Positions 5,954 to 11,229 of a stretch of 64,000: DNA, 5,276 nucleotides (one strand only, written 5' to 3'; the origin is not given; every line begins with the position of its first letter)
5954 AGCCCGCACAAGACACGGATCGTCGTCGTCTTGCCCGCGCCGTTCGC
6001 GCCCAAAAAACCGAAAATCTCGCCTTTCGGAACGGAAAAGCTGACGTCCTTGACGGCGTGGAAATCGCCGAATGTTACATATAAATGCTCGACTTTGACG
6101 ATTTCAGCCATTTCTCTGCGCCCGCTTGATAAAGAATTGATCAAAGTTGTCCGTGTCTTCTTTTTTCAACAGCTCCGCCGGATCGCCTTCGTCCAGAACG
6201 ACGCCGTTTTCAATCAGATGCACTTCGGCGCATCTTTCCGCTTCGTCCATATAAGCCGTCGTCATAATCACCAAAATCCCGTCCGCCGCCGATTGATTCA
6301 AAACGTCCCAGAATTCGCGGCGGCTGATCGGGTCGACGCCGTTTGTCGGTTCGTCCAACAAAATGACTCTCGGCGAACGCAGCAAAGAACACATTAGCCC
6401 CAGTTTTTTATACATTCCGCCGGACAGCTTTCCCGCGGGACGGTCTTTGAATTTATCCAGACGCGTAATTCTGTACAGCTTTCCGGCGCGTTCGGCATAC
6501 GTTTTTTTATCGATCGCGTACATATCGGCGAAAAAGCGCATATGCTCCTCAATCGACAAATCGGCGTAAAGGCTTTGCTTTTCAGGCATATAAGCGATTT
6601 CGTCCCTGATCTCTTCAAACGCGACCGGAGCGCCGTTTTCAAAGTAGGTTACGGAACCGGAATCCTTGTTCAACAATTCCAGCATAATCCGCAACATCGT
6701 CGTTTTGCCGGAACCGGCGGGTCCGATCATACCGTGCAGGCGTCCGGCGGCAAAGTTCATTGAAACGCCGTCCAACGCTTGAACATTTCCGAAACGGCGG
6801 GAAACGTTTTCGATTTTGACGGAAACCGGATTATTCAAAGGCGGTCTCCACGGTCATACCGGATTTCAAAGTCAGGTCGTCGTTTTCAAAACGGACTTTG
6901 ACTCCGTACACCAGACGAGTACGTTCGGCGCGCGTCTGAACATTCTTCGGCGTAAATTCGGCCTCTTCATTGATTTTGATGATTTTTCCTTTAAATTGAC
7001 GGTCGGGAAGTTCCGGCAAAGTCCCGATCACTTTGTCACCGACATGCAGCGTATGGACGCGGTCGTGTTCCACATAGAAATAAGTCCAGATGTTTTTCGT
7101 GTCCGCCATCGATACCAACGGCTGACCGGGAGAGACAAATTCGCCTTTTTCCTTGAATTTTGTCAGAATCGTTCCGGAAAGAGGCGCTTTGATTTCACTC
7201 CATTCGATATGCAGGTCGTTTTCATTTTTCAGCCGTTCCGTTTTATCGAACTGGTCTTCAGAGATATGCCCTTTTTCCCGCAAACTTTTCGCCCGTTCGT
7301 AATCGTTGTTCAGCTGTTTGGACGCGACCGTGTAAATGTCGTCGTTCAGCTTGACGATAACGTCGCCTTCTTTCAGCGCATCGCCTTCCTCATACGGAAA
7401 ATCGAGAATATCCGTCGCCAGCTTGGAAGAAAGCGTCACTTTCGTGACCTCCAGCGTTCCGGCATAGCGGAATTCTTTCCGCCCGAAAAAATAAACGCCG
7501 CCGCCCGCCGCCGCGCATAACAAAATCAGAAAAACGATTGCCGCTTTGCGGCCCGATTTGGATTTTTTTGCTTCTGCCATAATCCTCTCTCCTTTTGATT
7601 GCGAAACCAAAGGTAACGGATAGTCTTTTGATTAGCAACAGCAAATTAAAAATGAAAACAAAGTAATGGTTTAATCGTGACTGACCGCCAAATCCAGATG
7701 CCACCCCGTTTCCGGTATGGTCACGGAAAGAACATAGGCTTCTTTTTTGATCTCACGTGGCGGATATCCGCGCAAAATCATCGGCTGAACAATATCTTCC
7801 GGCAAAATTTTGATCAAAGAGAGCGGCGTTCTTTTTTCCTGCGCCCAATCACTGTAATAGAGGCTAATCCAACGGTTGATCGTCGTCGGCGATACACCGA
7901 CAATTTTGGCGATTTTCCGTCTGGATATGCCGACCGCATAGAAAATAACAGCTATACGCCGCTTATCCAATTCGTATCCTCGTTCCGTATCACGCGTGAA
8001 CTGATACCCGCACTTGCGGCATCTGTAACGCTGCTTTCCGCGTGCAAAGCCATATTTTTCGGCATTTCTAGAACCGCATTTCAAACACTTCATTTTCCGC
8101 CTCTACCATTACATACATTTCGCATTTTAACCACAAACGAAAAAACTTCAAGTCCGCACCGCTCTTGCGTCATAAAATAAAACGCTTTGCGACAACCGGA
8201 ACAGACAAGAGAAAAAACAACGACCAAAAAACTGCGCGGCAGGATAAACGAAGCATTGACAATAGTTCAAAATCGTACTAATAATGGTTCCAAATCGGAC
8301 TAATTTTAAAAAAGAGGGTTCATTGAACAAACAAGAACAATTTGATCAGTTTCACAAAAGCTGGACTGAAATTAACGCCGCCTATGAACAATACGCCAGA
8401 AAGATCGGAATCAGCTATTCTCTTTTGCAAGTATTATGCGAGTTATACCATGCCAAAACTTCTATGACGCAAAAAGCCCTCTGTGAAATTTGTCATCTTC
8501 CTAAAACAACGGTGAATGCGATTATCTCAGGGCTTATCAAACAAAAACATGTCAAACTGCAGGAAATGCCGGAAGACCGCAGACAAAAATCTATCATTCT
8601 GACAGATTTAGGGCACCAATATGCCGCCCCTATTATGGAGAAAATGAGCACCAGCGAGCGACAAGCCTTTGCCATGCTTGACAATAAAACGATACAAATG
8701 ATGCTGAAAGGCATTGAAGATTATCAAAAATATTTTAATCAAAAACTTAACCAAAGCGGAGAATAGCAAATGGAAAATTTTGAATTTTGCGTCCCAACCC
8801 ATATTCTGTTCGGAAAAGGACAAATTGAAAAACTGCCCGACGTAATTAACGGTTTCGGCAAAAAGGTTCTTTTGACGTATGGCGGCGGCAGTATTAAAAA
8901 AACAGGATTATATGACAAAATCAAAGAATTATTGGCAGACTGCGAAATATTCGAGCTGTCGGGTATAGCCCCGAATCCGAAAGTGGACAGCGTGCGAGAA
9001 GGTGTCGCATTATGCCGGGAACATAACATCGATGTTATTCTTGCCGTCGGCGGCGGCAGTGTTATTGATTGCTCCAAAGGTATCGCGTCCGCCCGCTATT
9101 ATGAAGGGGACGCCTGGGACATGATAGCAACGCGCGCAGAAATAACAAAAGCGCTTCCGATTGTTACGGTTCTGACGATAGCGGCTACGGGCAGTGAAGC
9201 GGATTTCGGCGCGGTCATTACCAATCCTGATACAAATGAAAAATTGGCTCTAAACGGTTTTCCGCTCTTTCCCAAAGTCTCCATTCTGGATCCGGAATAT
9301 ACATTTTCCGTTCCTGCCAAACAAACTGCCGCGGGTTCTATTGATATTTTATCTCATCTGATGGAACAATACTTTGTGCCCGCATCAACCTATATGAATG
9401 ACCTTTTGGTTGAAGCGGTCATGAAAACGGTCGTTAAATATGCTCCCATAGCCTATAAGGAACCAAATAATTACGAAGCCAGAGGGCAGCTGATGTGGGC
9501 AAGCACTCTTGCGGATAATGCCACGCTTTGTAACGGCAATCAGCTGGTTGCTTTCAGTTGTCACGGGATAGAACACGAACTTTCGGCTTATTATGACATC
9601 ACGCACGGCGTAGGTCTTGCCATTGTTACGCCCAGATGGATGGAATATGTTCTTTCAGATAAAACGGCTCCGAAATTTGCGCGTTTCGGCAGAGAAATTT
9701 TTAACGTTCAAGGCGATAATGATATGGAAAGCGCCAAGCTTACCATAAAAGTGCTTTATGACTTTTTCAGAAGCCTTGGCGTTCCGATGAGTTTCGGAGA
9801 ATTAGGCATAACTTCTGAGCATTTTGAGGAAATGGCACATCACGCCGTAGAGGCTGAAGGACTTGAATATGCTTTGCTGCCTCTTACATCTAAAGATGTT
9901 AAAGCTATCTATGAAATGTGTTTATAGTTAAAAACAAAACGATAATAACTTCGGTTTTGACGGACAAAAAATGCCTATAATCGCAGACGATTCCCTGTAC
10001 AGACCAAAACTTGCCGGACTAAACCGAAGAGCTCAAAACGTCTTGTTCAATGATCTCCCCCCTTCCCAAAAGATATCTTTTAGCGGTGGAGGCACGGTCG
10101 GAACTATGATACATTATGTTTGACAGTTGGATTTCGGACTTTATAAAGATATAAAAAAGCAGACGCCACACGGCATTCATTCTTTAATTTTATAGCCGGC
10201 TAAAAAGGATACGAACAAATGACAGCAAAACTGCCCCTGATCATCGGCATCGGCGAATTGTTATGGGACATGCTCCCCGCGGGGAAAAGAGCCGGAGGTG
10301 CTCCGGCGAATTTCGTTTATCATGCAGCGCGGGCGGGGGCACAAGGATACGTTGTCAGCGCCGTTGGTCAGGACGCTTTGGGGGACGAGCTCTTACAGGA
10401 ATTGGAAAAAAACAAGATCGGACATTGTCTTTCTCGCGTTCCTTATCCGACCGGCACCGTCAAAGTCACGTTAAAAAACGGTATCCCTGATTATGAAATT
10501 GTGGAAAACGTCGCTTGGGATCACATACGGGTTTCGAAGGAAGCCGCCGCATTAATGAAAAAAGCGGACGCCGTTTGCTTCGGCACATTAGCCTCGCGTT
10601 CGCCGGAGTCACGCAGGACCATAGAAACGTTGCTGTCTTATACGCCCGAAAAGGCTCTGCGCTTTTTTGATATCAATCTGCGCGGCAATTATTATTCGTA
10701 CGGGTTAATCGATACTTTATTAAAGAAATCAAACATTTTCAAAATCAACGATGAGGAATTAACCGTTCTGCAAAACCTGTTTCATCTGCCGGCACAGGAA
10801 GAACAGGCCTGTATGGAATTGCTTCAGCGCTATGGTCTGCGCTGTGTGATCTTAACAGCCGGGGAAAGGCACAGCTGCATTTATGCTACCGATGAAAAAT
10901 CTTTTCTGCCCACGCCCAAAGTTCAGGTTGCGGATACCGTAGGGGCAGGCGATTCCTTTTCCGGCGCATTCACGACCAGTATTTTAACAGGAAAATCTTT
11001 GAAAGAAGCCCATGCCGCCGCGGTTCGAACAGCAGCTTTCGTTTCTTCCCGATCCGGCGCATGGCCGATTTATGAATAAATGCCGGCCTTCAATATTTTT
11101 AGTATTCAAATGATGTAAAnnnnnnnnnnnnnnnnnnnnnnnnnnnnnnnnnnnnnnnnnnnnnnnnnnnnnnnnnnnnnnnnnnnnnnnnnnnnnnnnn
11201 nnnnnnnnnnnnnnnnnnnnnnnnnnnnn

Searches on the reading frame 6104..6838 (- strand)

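Call 51: search_protein_families(library=pfam, proteins=[window:6104-6838:-], max_evalue=0.0001)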
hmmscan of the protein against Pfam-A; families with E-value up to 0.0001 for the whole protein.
window:6104-6838:- (244 aa): 2 families
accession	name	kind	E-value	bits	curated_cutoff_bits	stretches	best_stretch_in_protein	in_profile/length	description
PF00005.33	ABC_tran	-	2.1e-25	90.4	25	1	22-166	1-137/137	ABC transporter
PF13304.12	AAA_21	-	1.6e-08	35.4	27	1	132-194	232-297/304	AAA domain, putative AbiEii toxin, Type IV TA system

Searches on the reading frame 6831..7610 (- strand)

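Call 51: search_protein_families(library=pfam, proteins=[window:6831-7610:-], max_evalue=0.0001)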
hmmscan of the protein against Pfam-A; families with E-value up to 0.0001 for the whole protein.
window:6831-7610:- (259 aa): 2 families
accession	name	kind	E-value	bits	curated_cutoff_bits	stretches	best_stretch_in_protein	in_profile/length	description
PF16576.10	HlyD_D23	-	2e-17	63.6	30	1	128-254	100-214/214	Barrel-sandwich domain of CusB or HlyD membrane-fusion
PF13437.12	HlyD_3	-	1.3e-12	48.8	22.2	1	140-251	2-106/106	HlyD family secretion protein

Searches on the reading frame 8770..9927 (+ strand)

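Call 51: search_protein_families(library=pfam, proteins=[window:8770-9927:+], max_evalue=0.0001)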
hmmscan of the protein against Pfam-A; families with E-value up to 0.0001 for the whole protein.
window:8770-9927:+ (385 aa): 3 families
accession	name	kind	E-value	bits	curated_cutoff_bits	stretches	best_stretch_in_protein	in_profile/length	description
PF00465.25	Fe-ADH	-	3.6e-46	157.2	31.3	1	9-175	1-168/168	Iron-containing alcohol dehydrogenase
PF25137.1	ADH_Fe_C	-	2.8e-40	138.5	27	1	186-383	1-192/194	Fe-containing alcohol dehydrogenase family, C-terminal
PF13685.12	Fe-ADH_2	-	4e-09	37.1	28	1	14-108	2-96/149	Iron-containing alcohol dehydrogenase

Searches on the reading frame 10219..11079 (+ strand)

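Call 51: search_protein_families(library=pfam, proteins=[window:10219-11079:+], max_evalue=0.0001)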
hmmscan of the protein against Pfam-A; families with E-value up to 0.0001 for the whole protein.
window:10219-11079:+ (286 aa): 2 families
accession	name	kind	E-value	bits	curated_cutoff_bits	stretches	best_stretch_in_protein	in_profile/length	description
PF00294.29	PfkB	-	7.1e-39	134.4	25.8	1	23-281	33-295/302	pfkB family carbohydrate kinase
PF08543.17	Phos_pyr_kin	-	1.1e-07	31.9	27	1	163-269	112-225/246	Phosphomethylpyrimidine kinase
